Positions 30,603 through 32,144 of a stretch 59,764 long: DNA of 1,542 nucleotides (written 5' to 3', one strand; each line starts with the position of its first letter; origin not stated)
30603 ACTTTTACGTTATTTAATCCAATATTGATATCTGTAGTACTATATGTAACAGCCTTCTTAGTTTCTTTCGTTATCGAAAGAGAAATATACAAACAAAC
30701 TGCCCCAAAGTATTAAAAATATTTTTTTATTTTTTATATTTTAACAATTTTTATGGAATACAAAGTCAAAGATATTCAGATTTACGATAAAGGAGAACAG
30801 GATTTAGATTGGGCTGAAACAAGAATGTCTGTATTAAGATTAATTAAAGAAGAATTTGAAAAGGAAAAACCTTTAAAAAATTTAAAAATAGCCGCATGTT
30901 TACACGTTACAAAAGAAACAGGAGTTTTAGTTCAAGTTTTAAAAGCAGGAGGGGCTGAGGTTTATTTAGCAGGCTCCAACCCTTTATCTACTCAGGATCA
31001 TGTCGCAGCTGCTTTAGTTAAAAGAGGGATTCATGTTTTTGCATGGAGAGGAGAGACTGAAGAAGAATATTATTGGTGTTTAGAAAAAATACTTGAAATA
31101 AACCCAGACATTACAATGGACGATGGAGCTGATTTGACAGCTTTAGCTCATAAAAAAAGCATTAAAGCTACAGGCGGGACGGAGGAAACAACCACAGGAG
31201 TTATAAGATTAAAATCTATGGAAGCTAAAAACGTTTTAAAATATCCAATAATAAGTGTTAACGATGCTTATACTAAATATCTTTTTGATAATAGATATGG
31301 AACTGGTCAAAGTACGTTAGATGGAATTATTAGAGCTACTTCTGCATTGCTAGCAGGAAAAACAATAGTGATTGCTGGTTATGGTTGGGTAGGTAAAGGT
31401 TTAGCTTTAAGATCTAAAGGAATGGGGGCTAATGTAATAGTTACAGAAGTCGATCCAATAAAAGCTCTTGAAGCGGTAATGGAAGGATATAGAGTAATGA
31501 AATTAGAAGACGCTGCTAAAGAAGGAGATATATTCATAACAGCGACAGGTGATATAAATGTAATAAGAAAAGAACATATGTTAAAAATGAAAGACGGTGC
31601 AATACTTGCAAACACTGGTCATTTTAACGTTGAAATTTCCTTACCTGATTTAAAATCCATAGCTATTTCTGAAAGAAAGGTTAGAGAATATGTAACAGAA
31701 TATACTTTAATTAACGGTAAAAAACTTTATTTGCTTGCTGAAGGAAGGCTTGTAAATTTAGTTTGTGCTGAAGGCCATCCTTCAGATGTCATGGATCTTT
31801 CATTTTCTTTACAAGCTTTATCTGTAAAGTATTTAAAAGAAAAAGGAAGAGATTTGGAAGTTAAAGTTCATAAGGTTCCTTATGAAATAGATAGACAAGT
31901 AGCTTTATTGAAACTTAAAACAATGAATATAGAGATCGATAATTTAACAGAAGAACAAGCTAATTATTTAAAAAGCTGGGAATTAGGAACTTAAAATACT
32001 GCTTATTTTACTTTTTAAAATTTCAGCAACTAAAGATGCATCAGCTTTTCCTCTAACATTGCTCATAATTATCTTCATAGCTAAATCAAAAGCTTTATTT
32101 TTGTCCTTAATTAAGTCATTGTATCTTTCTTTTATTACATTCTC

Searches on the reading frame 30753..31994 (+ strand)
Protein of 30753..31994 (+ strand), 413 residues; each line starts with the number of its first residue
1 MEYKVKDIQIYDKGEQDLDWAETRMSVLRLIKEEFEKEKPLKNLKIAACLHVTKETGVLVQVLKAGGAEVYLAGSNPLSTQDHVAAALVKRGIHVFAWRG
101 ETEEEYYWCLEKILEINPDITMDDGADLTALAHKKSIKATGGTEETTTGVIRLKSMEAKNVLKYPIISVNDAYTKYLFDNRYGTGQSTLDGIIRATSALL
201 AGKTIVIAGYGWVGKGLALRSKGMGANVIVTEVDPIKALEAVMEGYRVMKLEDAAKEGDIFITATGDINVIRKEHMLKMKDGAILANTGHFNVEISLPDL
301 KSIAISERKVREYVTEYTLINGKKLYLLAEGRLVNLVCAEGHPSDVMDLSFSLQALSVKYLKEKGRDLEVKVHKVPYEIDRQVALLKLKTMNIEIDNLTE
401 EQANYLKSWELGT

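Call 21: search_protein_families(library=pfam, proteins=[window:30753-31994:+], max_evalue=0.001)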
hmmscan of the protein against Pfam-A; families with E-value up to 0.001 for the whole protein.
window:30753-31994:+ (413 aa): 4 families
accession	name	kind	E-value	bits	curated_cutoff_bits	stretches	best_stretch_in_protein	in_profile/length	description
PF05221.23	AdoHcyase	-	5.6e-68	229.7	25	2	2-134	1-138/299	S-adenosyl-L-homocysteine hydrolase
PF00670.27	AdoHcyase_NAD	-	3.1e-58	196.9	27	1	180-341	1-162/162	S-adenosyl-L-homocysteine hydrolase, NAD binding domain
PF02826.25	2-Hacid_dh_C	-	2.3e-10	40.5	25.1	1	198-290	32-128/178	D-isomer specific 2-hydroxyacid dehydrogenase, NAD binding domain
PF07991.19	KARI_N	-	1.1e-08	35.3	20.6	1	200-295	2-101/165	Acetohydroxy acid isomeroreductase, NADPH-binding domain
